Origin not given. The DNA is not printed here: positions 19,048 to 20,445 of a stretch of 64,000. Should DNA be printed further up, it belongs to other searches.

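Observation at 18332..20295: Orphan three-gene minus-strand module: HNH-like Zn-finger protein, 2-TM protein, tiny YD-repeat protein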

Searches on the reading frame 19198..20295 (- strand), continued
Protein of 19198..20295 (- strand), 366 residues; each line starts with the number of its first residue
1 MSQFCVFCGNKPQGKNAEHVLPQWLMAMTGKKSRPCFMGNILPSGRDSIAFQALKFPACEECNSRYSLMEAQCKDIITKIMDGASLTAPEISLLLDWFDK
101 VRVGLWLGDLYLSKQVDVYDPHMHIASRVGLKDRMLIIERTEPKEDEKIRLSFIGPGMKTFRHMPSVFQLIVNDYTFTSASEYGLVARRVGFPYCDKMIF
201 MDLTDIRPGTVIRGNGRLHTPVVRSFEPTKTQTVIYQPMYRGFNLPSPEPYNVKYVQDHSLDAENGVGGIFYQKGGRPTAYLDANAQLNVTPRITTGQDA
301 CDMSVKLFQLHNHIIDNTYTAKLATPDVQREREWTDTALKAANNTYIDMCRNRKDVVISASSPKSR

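Call 70: find_encoding_contigs(protein=P0104, flank=8000, max_places=1)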
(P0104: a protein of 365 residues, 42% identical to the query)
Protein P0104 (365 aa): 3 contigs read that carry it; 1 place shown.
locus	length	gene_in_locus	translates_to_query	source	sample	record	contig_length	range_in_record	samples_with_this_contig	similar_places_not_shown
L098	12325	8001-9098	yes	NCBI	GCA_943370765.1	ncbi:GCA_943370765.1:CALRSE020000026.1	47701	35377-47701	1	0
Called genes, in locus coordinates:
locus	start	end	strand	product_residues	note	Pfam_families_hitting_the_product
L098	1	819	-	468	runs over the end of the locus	PF13581:HATPase_c_2 (faint), PF00512:HisKA, PF02518:HATPase_c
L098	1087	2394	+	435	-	PF13356:Arm-DNA-bind_3, PF22022:Phage_int_M, PF00589:Phage_integrase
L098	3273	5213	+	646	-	PF12307:DUF3631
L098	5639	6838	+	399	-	PF05144:Phage_CRI (faint)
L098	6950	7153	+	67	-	PF04014:MazE_antitoxin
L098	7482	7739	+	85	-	-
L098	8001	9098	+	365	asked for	-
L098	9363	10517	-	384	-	PF12686:DUF3800 (weak)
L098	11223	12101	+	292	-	-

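Call 71: find_encoding_contigs(protein=P0106, flank=8000, max_places=1)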
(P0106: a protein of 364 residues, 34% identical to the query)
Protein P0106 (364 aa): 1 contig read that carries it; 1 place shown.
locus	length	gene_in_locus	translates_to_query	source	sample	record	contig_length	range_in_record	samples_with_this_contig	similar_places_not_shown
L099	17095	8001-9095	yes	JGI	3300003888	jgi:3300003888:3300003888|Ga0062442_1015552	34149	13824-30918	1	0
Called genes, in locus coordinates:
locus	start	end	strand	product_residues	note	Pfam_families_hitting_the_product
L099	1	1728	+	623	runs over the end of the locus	PF00580:UvrD-helicase (weak), PF13086:AAA_11, PF13245:AAA_19, PF13401:AAA_22 (weak), PF13604:AAA_30, PF05127:NAT10_TcmA_helicase (weak), PF18335:SH3_13 (weak), PF13538:UvrD_C_2, +2 more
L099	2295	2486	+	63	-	-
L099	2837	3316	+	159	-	-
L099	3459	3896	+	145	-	PF01909:NTP_transf_2 (weak), PF18765:Polbeta (weak)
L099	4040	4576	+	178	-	-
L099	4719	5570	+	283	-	PF04970:LRAT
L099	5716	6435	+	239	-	-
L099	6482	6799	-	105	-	-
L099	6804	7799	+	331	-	PF01548:DEDD_Tnp_IS110, PF02371:Transposase_20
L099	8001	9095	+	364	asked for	-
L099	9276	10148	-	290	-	-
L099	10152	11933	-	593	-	PF13175:AAA_15, PF13304:AAA_21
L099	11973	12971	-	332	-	-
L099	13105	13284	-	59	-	-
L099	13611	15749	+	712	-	PF01432:Peptidase_M3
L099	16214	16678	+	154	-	PF28530:DUF8426 (weak)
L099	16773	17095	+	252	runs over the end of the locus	PF00293:NUDIX, PF19368:WHD_AraR, PF21906:WHD_NrtR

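Call 72: find_encoding_contigs(protein=P0108, flank=8000, max_places=1)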
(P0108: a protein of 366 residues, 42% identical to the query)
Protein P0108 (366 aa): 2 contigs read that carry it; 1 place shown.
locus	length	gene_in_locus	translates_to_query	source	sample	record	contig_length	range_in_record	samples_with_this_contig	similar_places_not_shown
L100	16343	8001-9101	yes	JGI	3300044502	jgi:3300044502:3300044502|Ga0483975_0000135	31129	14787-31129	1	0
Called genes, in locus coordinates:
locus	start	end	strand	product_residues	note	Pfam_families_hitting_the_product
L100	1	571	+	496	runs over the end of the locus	PF22341:GSPE_N1E, PF00437:T2SSE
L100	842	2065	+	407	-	PF28597:T2SSF_N, PF00482:T2SSF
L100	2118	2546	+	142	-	PF07963:N_methyl, PF08334:T2SSG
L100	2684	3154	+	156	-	PF07963:N_methyl (weak)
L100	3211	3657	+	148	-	PF07963:N_methyl, PF02501:T2SSI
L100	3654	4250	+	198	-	PF07963:N_methyl, PF11612:T2SSJ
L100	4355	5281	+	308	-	PF21687:T2SSK_1st, PF03934:T2SSK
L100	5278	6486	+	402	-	PF05134:T2SSL, PF12693:GspL_C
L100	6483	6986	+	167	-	PF04612:T2SSM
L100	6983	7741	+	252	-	PF01203:T2SSN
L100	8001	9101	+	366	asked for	-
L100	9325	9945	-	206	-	PF07813:LTXXQ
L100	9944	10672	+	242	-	PF00072:Response_reg, PF00486:Trans_reg_C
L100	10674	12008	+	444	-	PF00672:HAMP, PF00512:HisKA (weak), PF02518:HATPase_c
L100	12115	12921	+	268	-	PF08501:Shikimate_dh_N, PF01488:Shikimate_DH, PF18317:SDH_C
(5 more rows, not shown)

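Call 73: find_encoding_contigs(protein=P0075, flank=8000, max_places=1)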
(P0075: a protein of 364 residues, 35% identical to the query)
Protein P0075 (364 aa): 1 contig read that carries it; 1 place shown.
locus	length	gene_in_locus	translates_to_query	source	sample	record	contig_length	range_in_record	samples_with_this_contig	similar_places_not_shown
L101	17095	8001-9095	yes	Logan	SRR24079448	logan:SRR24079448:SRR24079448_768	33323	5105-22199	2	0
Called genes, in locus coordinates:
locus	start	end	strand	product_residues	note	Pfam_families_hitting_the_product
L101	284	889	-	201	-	-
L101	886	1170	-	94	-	-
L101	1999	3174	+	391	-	PF00155:Aminotran_1_2, PF00266:Aminotran_5 (faint), PF01041:DegT_DnrJ_EryC1 (weak)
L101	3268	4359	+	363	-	PF01926:MMR_HSR1, PF02421:FeoB_N (weak), PF06071:YchF-GTPase_C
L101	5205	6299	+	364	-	-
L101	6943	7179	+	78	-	PF09493:DUF2389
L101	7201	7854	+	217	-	PF02586:SRAP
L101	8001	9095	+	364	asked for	-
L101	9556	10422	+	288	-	-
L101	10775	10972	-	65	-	PF04324:Fer2_BFD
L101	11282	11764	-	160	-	PF00210:Ferritin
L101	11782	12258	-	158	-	PF00210:Ferritin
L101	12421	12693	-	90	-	-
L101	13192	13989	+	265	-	-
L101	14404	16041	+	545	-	PF00072:Response_reg, PF00515:TPR_1 (faint), PF13174:TPR_6 (faint), PF13424:TPR_12 (faint), PF13428:TPR_14 (faint), PF13432:TPR_16 (faint), PF14559:TPR_19 (faint), PF07719:TPR_2 (weak), +3 more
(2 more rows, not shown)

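Call 75: search_protein_families(library=padloc, proteins=[L099:9276-10145:-, L099:10152-11930:-, L099:11973-12968:-, L098:9363-10514:-, L098:11223-12098:+, L079:8736-9515:+, L079:11142-11930:+, L084:5308-5970:+, L003:7396-8856:+, L003:4884-5867:+], max_evalue=0.001)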
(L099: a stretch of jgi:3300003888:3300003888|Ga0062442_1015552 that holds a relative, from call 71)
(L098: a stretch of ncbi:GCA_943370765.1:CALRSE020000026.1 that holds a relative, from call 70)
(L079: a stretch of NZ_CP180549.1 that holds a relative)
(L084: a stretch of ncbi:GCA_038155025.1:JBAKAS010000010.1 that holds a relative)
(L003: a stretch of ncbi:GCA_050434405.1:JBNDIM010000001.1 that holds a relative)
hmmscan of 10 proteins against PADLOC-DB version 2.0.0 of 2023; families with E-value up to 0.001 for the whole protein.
L099:9276-10145:- (289 aa): 0 families

L099:10152-11930:- (592 aa): 42 families (the best 25 are shown)
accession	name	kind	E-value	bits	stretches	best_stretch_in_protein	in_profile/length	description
PDLC03878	NsnB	-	2.1e-33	114.5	2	387-578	195-342/345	-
PDLC04707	PDC-M55A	-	8.5e-29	98.8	1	396-487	265-360/421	-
PDLC04148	HEC-03B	-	5.6e-20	69.8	1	407-488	317-396/458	-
PDLC02979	AriA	-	3.1e-16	58.1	1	316-476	237-373/373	-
PDLC02980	AriA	-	1e-15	56.5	1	283-476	136-303/304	-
PDLC04177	HEC-01A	-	1.2e-08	32.4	1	432-480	301-344/393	-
PDLC02915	ATPase-Toprim_I-B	-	1.2e-07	29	0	425-491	253-313/623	-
PDLC04175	HEC-01A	-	4.8e-07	27.1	0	3-49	8-52/363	-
PDLC02358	Old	-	6e-07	26.6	0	428-478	285-331/578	Old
PDLC04176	HEC-01A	-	6.1e-07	27.1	1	421-477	268-322/371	-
PDLC00285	PtuA1|PtuA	-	3.9e-06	24.3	1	371-477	225-331/432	AAA ATPase domain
PDLC00096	GajA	-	7.5e-06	22.9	1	427-475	288-336/630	AAA ATPase domain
PDLC02335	AbiLi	-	9.8e-06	22.8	0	23-51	77-105/326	AbiLi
PDLC00077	GajA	-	1.3e-05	22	0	429-476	335-380/616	AAA ATPase domain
PDLC00070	GajA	-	1.8e-05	21.5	1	334-475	240-336/596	AAA ATPase domain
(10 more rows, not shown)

L099:11973-12968:- (331 aa): 0 families

L098:9363-10514:- (383 aa): 1 family
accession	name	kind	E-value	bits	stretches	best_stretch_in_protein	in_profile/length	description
PDLC05033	PDC-S51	-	1.3e-93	311.8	1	24-372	19-370/376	-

L098:11223-12098:+ (292 aa): 0 families

L079:8736-9515:+ (260 aa): 14 families
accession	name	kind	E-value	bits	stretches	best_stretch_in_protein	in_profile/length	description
PDLC04938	PDC-S15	-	3.8e-43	145.9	1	6-258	44-271/276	-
PDLC04933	PDC-S15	-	3.2e-36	123.3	2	11-119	13-116/286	-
PDLC04936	PDC-S15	-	7.5e-35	118.8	2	8-120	25-134/300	-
PDLC04937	PDC-S15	-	3.2e-32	110.1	1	18-253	25-244/254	-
PDLC04931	PDC-S15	-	3.4e-22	77.5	2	27-143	61-188/282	-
PDLC04927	PDC-S15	-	3.2e-20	70.4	1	5-119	13-124/422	-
PDLC04940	PDC-S15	-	3.7e-20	70.7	2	27-130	53-174/280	-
PDLC04930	PDC-S15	-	1.2e-19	68.6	2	7-113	6-114/380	-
PDLC04926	PDC-S15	-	7.5e-16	56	1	4-121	3-128/300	-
PDLC04934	PDC-S15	-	1.6e-15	55.1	1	9-142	41-184/416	-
PDLC04939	PDC-S15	-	1.6e-12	45.1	1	12-112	14-110/487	-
PDLC04932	PDC-S15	-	2.2e-12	45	1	23-113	33-141/324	-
PDLC04929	PDC-S15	-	3.9e-11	41.4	1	4-118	3-129/308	-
PDLC04935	PDC-S15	-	1.9e-08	31.7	1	31-130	139-246/535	-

L079:11142-11930:+ (263 aa): 0 families

L084:5308-5970:+ (221 aa): 3 families
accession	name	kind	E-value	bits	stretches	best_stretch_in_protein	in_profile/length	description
PDLC04990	PDC-S31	-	4.7e-28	96.7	2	48-216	108-255/259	-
PDLC04991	PDC-S31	-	3.8e-23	80.3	1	1-212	1-195/208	-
PDLC04994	PDC-S31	-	1e-16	59.2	1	48-215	119-269/273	-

L003:7396-8856:+ (487 aa): 13 families
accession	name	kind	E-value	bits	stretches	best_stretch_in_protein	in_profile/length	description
PDLC00384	SduA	-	1.6e-150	500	1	1-473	4-462/476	DUF4263 domain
PDLC00400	SduA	-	1.1e-81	272.7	1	183-471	7-297/308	DUF4263 domain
PDLC00380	SduA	-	1.3e-78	262.6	1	60-471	60-469/480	DUF4263 domain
PDLC00399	SduA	-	7.6e-40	135.4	1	268-472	168-373/375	DUF4263 domain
PDLC00393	SduA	-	6.6e-30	102.7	1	267-470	246-451/455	DUF4263 domain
PDLC00406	SduA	-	4.9e-24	83.9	1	301-468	152-323/326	DUF4263 domain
PDLC00391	SduA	-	7.5e-24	82.6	1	210-465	117-397/402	DUF4263 domain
PDLC00394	SduA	-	3e-22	77.2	1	283-463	181-379/392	DUF4263 domain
PDLC00381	SduA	-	6e-22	76.4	1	333-465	204-338/342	DUF4263 domain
PDLC00392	SduA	-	3.5e-16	57.3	1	285-463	192-385/396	DUF4263 domain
PDLC00382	SduA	-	1.2e-11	42.6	1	301-464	144-317/336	DUF4263 domain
PDLC00385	SduA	-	2.2e-07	28.5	1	289-465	144-312/319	DUF4263 domain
PDLC00388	SduA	-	0.00026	18.2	0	347-394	261-309/402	DUF4263 domain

L003:4884-5867:+ (328 aa): 35 families (the best 25 are shown)
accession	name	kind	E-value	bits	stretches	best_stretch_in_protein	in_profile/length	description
PDLC02952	RT_VI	-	1.4e-73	245.6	1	23-312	2-276/279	-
PDLC02943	RT_III-A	-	5.7e-37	125.3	1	31-282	26-271/322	-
PDLC02946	RT_III-A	-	6.3e-35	118.9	1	29-274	36-274/330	-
PDLC02955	RT_X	-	1.9e-33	114.1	1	51-302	22-263/272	-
PDLC02967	RT-Toprim_I-C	-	1.3e-32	111.3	1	25-308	4-297/549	single gene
PDLC02956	RT_XIII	-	1.7e-32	111.1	1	14-315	100-416/469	-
PDLC02959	RT-Protease_XI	-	6.1e-31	105.9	1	26-233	7-206/510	single gene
PDLC02960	RT-Protease_XI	-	7.2e-31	105.7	1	26-225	5-197/506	single gene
PDLC02941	RT_II-A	-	6.4e-30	102.4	1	24-321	10-295/309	-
PDLC02942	RT_III-A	-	7.2e-30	102.2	1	27-274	42-282/341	-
PDLC02964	RT-Toprim_I-C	-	2.3e-29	100.5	1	25-279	4-269/554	single gene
PDLC02962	RT-TIR_XII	-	1.6e-28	97.8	1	23-279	10-272/478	single gene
PDLC02961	RT-TIR_XII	-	3.7e-28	96.7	1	25-256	12-252/475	single gene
PDLC03739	RT_Ec107-like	-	3.5e-26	90.3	1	69-274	45-250/307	retron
PDLC03740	RT_outgroup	-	3.9e-25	86.9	2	25-165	85-227/407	retron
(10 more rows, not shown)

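Call 77: search_protein_families(library=pfam, proteins=[L017:16450-17631:+, L012:11087-11884:+, L019:10749-13826:+, L014:12436-13911:+, L017:12617-14260:-, L006:11765-13672:+, L006:13773-14240:+, L016:11919-12221:+, L035:11115-12197:+, L036:6657-7112:+], max_evalue=0.001)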
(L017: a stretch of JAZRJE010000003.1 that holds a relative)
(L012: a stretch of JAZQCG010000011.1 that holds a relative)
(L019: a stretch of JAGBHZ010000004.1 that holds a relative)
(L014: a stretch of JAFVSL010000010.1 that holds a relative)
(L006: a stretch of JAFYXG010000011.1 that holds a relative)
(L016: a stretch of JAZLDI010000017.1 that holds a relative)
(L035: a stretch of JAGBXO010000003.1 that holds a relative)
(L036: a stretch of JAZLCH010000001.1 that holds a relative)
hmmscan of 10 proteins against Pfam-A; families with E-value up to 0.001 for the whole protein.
L017:16450-17631:+ (394 aa): 0 families

L012:11087-11884:+ (266 aa): 0 families

L019:10749-13826:+ (1026 aa): 2 families
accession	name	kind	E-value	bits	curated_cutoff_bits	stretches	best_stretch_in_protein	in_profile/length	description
PF03797.25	Autotransporter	-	3.8e-28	99.4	26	1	774-1006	1-255/255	Autotransporter beta-domain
PF02415.23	Chlam_PMP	-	1.2e-09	37.9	20.6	0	510-527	1-18/19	Chlamydia polymorphic membrane protein (Chlamydia_PMP) repeat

L014:12436-13911:+ (492 aa): 0 families

L017:12617-14260:- (548 aa): 0 families

L006:11765-13672:+ (636 aa): 0 families

L006:13773-14240:+ (156 aa): 1 family
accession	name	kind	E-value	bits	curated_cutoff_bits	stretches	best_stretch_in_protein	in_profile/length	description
PF00160.26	Pro_isomerase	-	6.3e-41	140.7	21.7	1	9-152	3-157/159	Cyclophilin type peptidyl-prolyl cis-trans isomerase/CLD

L016:11919-12221:+ (101 aa): 0 families

L035:11115-12197:+ (361 aa): 0 families

L036:6657-7112:+ (152 aa): 0 families

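Call 78: search_protein_families(library=padloc, proteins=[L017:16450-17631:+, L012:11087-11884:+, L019:10749-13826:+, L014:12436-13911:+, L017:12617-14260:-, L006:11765-13672:+, L006:13773-14240:+, L016:11919-12221:+, L035:11115-12197:+, L036:6657-7112:+], max_evalue=0.001)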
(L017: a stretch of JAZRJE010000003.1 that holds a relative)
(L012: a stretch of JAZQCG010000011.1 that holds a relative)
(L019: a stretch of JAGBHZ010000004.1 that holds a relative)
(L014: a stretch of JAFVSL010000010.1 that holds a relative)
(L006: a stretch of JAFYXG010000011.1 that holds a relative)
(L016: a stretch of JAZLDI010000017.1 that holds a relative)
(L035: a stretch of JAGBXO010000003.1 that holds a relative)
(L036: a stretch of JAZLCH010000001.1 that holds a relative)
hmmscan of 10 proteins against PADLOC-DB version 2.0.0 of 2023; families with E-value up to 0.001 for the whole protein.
L017:16450-17631:+ (394 aa): 0 families

L012:11087-11884:+ (266 aa): 0 families

L019:10749-13826:+ (1026 aa): 0 families

L014:12436-13911:+ (492 aa): 0 families

L017:12617-14260:- (548 aa): 1 family
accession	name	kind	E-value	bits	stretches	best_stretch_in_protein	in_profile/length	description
PDLC02869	DpdF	-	0.00031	19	0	426-444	4-22/74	DpdF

L006:11765-13672:+ (636 aa): 0 families

L006:13773-14240:+ (156 aa): 0 families

L016:11919-12221:+ (101 aa): 0 families

L035:11115-12197:+ (361 aa): 0 families

L036:6657-7112:+ (152 aa): 0 families

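Call 82: find_related_loci(query=A4, collection=metagenome_contigs, flank=8000)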
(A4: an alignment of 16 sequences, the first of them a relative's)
Query A4 (365 aa) in metagenome_contigs; peptide patterns used: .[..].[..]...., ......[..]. (x = any residue, [..] = any of these).
295 stretches matched a pattern; 166 encode a relative of the query (tblastn E <= 1e-3); the best 80 are kept; 80 distinct loci.
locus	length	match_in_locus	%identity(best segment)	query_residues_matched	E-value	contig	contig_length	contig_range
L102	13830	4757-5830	89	6-363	0e+0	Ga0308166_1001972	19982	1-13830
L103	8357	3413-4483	75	7-363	0e+0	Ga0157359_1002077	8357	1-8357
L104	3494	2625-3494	89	6-295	0e+0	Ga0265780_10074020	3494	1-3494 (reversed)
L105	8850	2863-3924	45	7-358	7e-105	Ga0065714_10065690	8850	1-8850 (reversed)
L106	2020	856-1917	48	7-360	8e-110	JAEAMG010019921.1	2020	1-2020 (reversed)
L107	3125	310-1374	46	7-359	4e-101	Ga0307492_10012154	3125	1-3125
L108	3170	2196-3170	45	7-328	2e-97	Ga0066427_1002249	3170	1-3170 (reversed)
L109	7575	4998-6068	43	7-358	3e-93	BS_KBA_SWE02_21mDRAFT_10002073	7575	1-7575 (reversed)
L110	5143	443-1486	43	7-353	6e-89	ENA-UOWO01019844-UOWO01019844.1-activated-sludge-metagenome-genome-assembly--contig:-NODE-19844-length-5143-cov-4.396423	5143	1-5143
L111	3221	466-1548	44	7-363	5e-90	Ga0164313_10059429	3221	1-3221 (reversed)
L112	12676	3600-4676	40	7-362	3e-87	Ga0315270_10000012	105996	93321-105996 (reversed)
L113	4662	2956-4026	39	7-362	3e-86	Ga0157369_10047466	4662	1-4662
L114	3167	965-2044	38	7-358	2e-85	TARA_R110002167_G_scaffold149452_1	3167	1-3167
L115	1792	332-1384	39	7-355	6e-86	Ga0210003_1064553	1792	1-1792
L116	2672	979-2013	38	7-349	1e-80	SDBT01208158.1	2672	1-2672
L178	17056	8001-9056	32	5-347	4e-56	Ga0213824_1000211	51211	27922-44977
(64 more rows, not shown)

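Call 86: search_protein_families(library=padloc, alignment_id=A5, max_evalue=1e-8)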
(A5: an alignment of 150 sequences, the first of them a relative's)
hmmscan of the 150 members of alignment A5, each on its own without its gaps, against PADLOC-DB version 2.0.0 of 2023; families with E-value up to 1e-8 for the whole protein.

A. member 1, L093:5833-6240:+ (136 aa): 0 families

B. families by the number of members that match (of 150 scanned): 203 families (the first 25 are shown)
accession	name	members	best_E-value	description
PDLC04053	PD-T4-6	4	4.3e-24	-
PDLC04060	PD-T4-6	4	1.9e-23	-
PDLC04061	PD-T4-6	3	4.9e-29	-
PDLC04054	PD-T4-6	3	1.5e-28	-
PDLC04042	PD-T4-6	3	1.2e-25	-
PDLC04043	PD-T4-6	3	6.3e-25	-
PDLC04047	PD-T4-6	3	6.7e-23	-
PDLC04138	mad6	3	4.1e-20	mads_6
PDLC04048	PD-T4-6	3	2e-19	-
PDLC03831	BovA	2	4.7e-127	-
PDLC04936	PDC-S15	2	4.4e-85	-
PDLC02952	RT_VI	2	1.1e-77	-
PDLC04933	PDC-S15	2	1.1e-65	-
PDLC04937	PDC-S15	2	1.1e-47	-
PDLC04930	PDC-S15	2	6.7e-43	-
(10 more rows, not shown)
